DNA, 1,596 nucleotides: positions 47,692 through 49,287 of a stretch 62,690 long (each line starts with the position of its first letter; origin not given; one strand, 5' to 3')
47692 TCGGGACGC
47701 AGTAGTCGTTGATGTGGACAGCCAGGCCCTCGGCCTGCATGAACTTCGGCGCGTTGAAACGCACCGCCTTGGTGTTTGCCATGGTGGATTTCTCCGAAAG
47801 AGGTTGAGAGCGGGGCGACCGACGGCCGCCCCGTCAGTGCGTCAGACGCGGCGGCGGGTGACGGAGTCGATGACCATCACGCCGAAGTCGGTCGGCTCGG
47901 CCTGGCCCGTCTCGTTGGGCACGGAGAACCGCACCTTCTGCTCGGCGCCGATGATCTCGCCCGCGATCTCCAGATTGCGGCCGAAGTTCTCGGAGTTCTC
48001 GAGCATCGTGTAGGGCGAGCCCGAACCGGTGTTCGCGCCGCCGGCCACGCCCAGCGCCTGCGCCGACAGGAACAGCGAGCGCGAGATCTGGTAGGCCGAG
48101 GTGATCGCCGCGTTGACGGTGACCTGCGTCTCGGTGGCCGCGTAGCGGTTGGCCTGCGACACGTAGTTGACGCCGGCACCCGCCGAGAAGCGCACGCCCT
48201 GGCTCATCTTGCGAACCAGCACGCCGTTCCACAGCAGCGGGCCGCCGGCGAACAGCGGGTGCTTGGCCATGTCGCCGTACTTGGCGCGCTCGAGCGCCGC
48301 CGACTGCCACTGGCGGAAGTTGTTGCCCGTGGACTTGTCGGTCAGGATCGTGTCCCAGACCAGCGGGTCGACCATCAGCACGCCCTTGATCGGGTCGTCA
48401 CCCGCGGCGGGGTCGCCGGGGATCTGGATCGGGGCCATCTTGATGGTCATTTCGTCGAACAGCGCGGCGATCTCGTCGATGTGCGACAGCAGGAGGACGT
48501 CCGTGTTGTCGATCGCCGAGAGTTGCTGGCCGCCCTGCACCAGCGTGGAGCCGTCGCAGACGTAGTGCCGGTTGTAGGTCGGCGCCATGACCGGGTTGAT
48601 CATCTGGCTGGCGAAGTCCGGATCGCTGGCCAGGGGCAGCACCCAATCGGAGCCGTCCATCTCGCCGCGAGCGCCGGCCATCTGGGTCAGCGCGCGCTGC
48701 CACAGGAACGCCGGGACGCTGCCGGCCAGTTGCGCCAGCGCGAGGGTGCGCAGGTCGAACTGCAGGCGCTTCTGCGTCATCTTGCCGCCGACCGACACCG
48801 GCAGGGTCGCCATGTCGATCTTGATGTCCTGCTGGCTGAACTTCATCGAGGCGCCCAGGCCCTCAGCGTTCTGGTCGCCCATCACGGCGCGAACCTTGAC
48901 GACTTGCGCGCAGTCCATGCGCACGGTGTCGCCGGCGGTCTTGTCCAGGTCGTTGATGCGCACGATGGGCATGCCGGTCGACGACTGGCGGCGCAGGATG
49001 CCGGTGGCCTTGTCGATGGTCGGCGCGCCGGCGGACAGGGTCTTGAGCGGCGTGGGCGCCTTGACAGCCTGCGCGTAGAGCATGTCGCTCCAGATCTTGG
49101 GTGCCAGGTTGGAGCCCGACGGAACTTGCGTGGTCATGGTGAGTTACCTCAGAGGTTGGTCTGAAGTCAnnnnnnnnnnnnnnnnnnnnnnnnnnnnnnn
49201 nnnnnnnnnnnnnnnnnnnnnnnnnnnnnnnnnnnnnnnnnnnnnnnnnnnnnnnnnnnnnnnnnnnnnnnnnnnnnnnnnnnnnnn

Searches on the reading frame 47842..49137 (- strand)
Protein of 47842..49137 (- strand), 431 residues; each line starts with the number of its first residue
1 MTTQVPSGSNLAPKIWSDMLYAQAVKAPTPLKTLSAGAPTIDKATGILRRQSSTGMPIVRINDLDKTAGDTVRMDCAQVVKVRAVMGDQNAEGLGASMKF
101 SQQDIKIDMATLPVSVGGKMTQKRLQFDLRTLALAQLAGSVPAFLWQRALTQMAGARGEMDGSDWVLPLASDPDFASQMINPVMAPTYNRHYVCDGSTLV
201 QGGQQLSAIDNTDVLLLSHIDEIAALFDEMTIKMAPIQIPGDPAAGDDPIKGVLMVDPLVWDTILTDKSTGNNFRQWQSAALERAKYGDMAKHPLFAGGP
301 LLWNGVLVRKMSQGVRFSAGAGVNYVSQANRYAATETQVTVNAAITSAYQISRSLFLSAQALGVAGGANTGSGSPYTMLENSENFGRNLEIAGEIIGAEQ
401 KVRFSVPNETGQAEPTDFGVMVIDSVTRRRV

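Call 13: search_protein_families(library=phrogs, proteins=[window:47842-49137:-], max_evalue=0.001)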
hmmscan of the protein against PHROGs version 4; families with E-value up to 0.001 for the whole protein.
window:47842-49137:- (431 aa): 4 families
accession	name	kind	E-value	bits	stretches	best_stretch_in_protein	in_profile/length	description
phrog_334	-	head and packaging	4.1e-78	264.1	1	2-426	3-378/381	major head protein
phrog_13784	-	unknown function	5e-24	86.3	1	49-176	48-175/177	-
phrog_30956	-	unknown function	0.00015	22.9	0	50-75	49-74/87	-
phrog_31117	-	unknown function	0.00037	21.8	0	314-425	8-106/110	-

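Call 14: search_protein_families(library=pfam, proteins=[window:47842-49137:-], max_evalue=0.01)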
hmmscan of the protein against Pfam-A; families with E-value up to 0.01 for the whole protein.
window:47842-49137:- (431 aa): 1 family
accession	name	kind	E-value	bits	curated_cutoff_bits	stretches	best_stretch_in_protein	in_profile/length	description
PF13252.12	Phage_capsid_3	-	1.9e-87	294.1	23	1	5-427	2-374/376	Phage capsid protein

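Call 45: search_dna_similar(query=window:47842-49137:-, collection=phages, mode=protein, max_rows=15)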
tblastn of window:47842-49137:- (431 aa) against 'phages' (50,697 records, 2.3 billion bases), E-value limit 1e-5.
Records with a match: 402; places in all: 403; records where one place covers at least 80% of the query: 397.
Best place of each record, by identity: <60% 402.
By first word of the organism name: Vibrio 104; Stx2a-converting 80; Escherichia 73; Pseudomonas 41; Ralstonia 31; Stx2-converting 12; Burkholderia 10; Shigella 6; Stx 6; Klebsiella 6; and 17 more.
By host as written in the record: - 206; Pseudomonas aeruginosa 19; Escherichia coli K514 (EHEC) 7; Ralstonia pseudosolanacearum 6; Ralstonia pseudosolanacearum I-31 (MT043) 5; Ralstonia solanacearum 5; Pseudomonas aeruginosa PAO1 4; Escherichia coli O157:H7 4; and 100 more.
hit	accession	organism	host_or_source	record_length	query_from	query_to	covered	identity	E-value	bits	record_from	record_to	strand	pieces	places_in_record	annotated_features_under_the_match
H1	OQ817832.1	Achromobacter phage CF418P1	Achromobacter sp.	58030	3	426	98%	44.6%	5e-109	358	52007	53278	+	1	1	hypothetical protein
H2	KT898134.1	Aeromonas phage phiARM81mr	Aeromonas sp. ARM81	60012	3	425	98%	34.4%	4e-52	194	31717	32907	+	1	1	major capsid protein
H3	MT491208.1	Pseudomonas phage vB_PaeM_USP_25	Pseudomonas aeruginosa ATCC 27853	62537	20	426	94%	33.7%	6e-55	202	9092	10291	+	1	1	structural protein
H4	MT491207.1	Pseudomonas phage vB_PaeM_USP_18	Pseudomonas aeruginosa ATCC 27853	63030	20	426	94%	33.7%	6e-55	202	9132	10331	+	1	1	structural protein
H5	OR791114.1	Pseudoalteromonas phage vB_PalP_Y7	Pseudoalteromonas sp. Y7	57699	20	426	94%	33.1%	6e-60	217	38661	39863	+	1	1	major capsid protein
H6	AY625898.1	Pseudomonas phage F116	-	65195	51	428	88%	35.4%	2e-52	195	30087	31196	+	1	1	virion structural protein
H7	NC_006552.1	Pseudomonas phage F116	Pseudomonas aeruginosa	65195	51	428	88%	35.4%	2e-52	195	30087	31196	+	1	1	major head protein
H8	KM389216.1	Pseudomonas phage F_ET605sp/Pa1651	-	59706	51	428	88%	35.4%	3e-52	194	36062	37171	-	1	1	record has no annotation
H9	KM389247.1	Pseudomonas phage JBD90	-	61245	51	428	88%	35.4%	3e-52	194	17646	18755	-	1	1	record has no annotation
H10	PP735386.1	Pseudomonas phage vB_PaeP-F1Pa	Pseudomonas aeruginosa ATCC 15692 (PAO1)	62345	51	428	88%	35.4%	3e-52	194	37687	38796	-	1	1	major head protein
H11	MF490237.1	Pseudomonas phage vB_PaeP_E220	-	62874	51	428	88%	35.4%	3e-52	194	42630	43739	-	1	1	hypothetical protein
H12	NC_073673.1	Pseudomonas phage vB_PaeP_E220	-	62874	51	428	88%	35.4%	3e-52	194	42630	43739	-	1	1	hypothetical protein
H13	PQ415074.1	Pseudomonas phage Baskent_P6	Pseudomonas aeruginosa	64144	51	428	88%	35.4%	3e-52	194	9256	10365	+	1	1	DUF4043 family protein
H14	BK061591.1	Pseudomonas phage vB_PaeP-D14S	Pseudomonas aeruginosa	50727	51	428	88%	35.4%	4e-52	194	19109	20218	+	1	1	Major capsid protein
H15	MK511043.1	Pseudomonas phage vB_Pae_BR228a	Pseudomonas aeruginosa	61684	51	428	88%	35.4%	4e-52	194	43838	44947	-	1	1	hypothetical protein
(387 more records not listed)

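Call 65: get_annotated_region(hit=H1, flank=200)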
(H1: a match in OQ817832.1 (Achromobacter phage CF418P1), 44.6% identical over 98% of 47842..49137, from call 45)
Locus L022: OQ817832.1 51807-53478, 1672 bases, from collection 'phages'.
description: Achromobacter phage CF418P1, complete genome.
organism: Achromobacter phage CF418P1 (NCBI taxid 3043583)
taxonomy: Viruses; Duplodnaviria; Heunggongvirae; Uroviricota; Caudoviricetes
host: Achromobacter sp.; source: -; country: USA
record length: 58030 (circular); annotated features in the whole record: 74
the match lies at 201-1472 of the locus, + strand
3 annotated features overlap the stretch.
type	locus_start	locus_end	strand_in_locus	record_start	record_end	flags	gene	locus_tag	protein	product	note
CDS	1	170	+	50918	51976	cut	-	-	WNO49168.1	hypothetical protein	rasttk_feature_creation_tool=/opt/patric-common/ runtime/bin/phanotate version 1.5.0; ...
CDS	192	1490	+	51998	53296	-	-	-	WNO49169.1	hypothetical protein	rasttk_feature_creation_tool=/opt/patric-common/ runtime/bin/phanotate version 1.5.0; ...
CDS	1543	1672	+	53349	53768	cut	-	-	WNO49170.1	hypothetical protein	rasttk_feature_creation_tool=/opt/patric-common/ runtime/bin/phanotate version 1.5.0; ...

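Call 68: find_related_loci(query=A5, collection=genome_contigs, flank=10000)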
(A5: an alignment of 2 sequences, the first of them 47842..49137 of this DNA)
Query A5 (431 aa) in genome_contigs; peptide patterns used: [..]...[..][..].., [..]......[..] (x = any residue, [..] = any of these).
115 stretches matched a pattern; 16 encode a relative of the query (tblastn E <= 1e-3); 16 distinct loci.
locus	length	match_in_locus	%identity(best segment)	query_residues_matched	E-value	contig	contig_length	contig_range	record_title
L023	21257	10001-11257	62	11-429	0e+0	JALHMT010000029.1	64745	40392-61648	MAG: Rubrivivax sp. isolate Bin_42_5_sub c_000000002416, whole genome shotgun sequence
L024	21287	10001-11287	59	2-430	1e-175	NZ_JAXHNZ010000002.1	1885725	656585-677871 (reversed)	MAG: Rhodoferax sp. isolate Salar_de_Ascotan_water_MAG_AWA17 contig_421_polypolish, whole genome shotgun sequence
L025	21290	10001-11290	59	3-426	1e-175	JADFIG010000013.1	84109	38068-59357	MAG: Proteobacteria bacterium isolate B38T1B8 B38T1B8_NODE344, whole genome shotgun sequence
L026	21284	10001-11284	58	3-430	4e-175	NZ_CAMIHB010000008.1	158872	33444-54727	MAG: uncultured Rhodoferax sp. isolate ol8bDytMBR_bin.36.MAG NODE_29_length_158872_cov_67.225618, whole genome shotgun s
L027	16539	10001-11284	58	3-430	1e-174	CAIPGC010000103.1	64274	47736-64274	MAG: uncultured beta proteobacterium isolate KTt_bin-0340 genome assembly, contig: bin-0340:103/332, whole genome shotgu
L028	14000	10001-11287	58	2-430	5e-172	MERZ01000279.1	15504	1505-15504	MAG: Burkholderiales bacterium RIFCSPHIGHO2_12_FULL_61_11 rifcsphigho2_12_scaffold_40986, whole genome shotgun sequence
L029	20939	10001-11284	57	3-430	9e-171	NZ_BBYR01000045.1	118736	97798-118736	Piscinibacter sakaiensis strain 201-F6, whole genome shotgun sequence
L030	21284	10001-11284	56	3-430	7e-167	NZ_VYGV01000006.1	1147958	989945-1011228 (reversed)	Hydrogenophaga aromaticivorans strain D2P1 NODE_1_length_1147958_cov_22.124140, whole genome shotgun sequence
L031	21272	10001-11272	45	3-426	2e-116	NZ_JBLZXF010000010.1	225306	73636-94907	MAG: Achromobacter sp. isolate S21_GT28SEX NODE_23_length_225306_cov_58.582700, whole genome shotgun sequence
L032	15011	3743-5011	43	3-428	1e-114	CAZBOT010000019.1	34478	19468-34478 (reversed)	MAG TPA_asm: uncultured Candidatus Saccharibacteria bacterium isolate SRP329715_co1_191 genome assembly, contig: NODE_17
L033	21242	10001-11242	43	12-431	5e-113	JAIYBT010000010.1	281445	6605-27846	MAG: Methylophilaceae bacterium isolate E1_MAG_00055 pond_E1_MAG_00055_000000000005, whole genome shotgun sequence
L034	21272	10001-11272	44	3-426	8e-113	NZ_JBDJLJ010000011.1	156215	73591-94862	Achromobacter spanius strain TWI931 contig00011, whole genome shotgun sequence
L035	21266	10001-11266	46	3-426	8e-112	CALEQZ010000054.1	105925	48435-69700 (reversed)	MAG TPA_asm: uncultured Alcaligenaceae bacterium isolate SRR4028131_bin.9_CONCOCT_v1.1_MAG genome assembly, contig: ERZ7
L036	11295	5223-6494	44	3-426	3e-108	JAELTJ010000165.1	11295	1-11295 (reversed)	Achromobacter sp. ASV32 NODE_165_length_11295_cov_17.735405, whole genome shotgun sequence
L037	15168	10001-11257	39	3-428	4e-80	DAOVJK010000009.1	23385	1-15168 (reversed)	MAG TPA_asm: Pseudomonadota bacterium isolate CSMAG_1391 CSMAG_1391_k141_1743336_length_23385_cov_9.0000, whole genome s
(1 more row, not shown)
